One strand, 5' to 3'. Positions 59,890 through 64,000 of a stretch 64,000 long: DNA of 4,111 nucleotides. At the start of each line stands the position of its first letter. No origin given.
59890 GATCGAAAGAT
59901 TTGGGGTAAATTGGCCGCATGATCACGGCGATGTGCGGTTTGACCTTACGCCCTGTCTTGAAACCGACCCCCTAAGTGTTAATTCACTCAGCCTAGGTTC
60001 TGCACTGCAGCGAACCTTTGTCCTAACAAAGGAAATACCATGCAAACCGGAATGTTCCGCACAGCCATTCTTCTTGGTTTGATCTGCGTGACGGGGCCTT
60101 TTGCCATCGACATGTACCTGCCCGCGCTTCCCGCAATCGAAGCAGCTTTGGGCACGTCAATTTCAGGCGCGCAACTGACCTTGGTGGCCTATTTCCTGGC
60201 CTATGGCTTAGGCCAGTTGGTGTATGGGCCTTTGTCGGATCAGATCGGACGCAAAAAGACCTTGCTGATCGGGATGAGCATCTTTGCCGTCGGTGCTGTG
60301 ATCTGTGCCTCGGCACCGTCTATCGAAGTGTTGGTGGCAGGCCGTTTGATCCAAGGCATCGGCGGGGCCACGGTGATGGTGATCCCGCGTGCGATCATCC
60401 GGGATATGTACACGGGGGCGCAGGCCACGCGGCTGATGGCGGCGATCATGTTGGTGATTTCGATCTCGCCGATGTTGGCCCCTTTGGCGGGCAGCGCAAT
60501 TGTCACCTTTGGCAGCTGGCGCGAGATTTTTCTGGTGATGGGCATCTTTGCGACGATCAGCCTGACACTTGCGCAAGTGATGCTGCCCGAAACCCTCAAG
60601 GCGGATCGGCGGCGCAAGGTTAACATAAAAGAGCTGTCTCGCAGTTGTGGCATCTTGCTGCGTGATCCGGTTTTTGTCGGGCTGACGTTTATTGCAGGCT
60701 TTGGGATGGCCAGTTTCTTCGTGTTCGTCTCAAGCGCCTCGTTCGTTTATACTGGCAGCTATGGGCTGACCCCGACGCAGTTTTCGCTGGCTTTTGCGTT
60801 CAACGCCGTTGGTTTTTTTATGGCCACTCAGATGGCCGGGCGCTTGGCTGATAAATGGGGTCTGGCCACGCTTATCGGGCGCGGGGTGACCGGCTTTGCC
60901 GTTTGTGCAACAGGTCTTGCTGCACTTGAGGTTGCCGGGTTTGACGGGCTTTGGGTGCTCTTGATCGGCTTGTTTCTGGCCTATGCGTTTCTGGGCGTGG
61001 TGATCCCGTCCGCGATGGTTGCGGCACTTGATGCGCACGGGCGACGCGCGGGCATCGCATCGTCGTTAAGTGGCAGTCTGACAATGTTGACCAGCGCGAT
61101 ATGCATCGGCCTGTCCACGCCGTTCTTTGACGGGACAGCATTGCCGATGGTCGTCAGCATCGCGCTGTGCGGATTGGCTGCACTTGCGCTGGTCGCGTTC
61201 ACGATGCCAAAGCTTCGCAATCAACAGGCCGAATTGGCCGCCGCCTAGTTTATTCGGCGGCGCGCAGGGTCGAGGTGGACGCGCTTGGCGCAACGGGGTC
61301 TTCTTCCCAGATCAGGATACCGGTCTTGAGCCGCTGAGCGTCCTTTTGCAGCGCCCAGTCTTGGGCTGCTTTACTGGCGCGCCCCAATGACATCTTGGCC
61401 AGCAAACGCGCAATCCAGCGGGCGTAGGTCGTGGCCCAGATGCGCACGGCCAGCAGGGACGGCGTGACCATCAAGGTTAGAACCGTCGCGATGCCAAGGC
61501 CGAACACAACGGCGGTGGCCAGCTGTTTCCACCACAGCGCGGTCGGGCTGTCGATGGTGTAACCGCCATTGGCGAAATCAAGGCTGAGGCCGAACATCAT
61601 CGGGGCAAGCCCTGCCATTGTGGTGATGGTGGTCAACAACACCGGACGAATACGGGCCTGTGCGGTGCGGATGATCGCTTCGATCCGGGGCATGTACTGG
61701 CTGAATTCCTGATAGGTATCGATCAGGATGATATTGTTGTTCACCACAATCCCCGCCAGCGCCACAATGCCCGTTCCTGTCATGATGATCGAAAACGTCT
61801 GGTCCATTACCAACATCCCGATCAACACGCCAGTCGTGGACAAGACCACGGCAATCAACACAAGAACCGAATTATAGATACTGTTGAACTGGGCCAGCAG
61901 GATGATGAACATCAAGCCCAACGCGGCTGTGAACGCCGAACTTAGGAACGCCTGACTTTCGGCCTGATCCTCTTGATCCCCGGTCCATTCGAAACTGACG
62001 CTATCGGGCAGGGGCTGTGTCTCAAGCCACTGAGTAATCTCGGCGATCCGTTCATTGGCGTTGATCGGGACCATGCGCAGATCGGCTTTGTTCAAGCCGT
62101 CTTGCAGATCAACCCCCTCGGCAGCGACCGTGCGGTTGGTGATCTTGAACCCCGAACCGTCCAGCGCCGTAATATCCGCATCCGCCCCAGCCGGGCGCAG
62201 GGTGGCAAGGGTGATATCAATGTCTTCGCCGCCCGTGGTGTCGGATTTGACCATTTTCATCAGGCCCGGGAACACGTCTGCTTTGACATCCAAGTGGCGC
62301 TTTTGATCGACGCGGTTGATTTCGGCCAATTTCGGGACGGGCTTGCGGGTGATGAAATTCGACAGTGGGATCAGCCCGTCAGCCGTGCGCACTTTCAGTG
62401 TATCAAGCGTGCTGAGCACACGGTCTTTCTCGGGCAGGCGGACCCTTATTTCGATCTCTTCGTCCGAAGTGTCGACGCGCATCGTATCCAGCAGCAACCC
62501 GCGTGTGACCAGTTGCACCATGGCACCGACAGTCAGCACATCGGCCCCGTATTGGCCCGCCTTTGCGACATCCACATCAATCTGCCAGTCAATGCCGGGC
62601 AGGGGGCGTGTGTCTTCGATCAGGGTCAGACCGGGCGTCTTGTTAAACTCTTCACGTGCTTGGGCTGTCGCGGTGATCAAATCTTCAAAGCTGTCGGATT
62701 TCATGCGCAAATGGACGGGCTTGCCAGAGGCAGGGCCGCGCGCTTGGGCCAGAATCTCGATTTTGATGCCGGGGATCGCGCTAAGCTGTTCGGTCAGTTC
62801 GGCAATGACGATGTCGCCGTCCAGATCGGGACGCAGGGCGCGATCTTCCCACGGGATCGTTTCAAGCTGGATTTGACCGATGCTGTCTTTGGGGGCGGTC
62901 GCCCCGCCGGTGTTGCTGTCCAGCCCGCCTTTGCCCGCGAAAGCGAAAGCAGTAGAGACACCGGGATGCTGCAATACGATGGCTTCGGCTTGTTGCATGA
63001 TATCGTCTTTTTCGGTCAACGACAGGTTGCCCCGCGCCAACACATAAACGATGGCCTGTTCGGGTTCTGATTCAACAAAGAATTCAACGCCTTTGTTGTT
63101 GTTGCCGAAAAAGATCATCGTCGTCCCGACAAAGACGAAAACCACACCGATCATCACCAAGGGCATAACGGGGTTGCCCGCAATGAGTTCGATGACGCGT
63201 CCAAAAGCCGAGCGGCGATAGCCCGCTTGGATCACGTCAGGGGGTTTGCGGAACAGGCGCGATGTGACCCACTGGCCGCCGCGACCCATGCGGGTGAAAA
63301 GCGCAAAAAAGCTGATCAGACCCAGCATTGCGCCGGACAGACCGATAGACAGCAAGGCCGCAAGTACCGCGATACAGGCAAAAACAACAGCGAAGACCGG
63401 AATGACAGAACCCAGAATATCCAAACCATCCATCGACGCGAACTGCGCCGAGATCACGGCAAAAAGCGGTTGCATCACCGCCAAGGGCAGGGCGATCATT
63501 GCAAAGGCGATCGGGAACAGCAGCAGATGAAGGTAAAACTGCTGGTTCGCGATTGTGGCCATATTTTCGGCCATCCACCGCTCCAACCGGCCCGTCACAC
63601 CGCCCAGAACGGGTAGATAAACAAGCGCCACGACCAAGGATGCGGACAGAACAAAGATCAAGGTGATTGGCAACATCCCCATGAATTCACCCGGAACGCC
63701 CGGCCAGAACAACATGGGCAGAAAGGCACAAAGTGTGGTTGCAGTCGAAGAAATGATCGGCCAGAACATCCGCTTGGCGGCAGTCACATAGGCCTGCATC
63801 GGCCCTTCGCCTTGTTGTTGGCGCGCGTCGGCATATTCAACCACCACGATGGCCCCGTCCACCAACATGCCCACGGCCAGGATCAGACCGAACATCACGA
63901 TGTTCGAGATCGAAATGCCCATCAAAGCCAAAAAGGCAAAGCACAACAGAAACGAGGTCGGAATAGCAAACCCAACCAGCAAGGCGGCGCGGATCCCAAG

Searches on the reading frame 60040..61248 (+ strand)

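Call 38: search_protein_families(library=pfam, proteins=[window:60040-61248:+], max_evalue=0.00001)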
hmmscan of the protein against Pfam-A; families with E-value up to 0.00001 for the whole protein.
window:60040-61248:+ (402 aa): 3 families
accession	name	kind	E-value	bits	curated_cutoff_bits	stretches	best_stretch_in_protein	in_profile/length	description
PF07690.21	MFS_1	-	1e-51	176.3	33.4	2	20-354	9-345/347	Major Facilitator Superfamily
PF00083.30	Sugar_tr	-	1.5e-09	37.7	22.3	1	46-185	50-194/452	Sugar (and other) transporter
PF06609.19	TRI12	-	7.8e-06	25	23.2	1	19-187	56-223/599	Fungal trichothecene efflux pump (TRI12)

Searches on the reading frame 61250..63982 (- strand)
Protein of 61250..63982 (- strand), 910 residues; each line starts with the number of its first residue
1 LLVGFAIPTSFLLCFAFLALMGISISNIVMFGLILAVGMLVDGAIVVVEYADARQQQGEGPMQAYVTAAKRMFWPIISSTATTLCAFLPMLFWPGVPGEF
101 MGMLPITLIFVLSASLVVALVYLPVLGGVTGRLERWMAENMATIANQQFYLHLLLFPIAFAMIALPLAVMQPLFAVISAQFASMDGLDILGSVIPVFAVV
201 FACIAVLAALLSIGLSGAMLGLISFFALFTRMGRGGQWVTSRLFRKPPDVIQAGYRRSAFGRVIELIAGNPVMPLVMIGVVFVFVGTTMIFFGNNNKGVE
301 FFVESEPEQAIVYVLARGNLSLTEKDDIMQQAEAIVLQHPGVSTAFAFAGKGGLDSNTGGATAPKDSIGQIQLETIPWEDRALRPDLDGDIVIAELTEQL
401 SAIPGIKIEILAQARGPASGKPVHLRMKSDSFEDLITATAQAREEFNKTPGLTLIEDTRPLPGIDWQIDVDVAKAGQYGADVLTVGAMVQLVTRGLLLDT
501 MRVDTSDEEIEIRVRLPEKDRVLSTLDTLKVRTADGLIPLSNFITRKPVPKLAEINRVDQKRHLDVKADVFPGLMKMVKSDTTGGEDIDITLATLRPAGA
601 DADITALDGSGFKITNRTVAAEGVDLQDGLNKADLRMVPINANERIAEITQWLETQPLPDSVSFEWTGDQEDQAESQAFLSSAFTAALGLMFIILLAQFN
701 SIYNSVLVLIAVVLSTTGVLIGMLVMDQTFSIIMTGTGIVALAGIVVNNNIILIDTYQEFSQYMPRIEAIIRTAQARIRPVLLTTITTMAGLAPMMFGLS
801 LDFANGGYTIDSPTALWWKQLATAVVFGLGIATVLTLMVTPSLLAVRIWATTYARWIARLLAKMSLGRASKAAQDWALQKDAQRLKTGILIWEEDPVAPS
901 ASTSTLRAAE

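Call 38: search_protein_families(library=pfam, proteins=[window:61250-63982:-], max_evalue=0.00001)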
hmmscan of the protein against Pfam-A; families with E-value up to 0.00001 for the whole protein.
window:61250-63982:- (910 aa): 1 family
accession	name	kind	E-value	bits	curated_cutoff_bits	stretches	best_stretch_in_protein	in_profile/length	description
PF00873.25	ACR_tran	-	1.6e-79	268.3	28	3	647-844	830-1017/1021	AcrB/AcrD/AcrF family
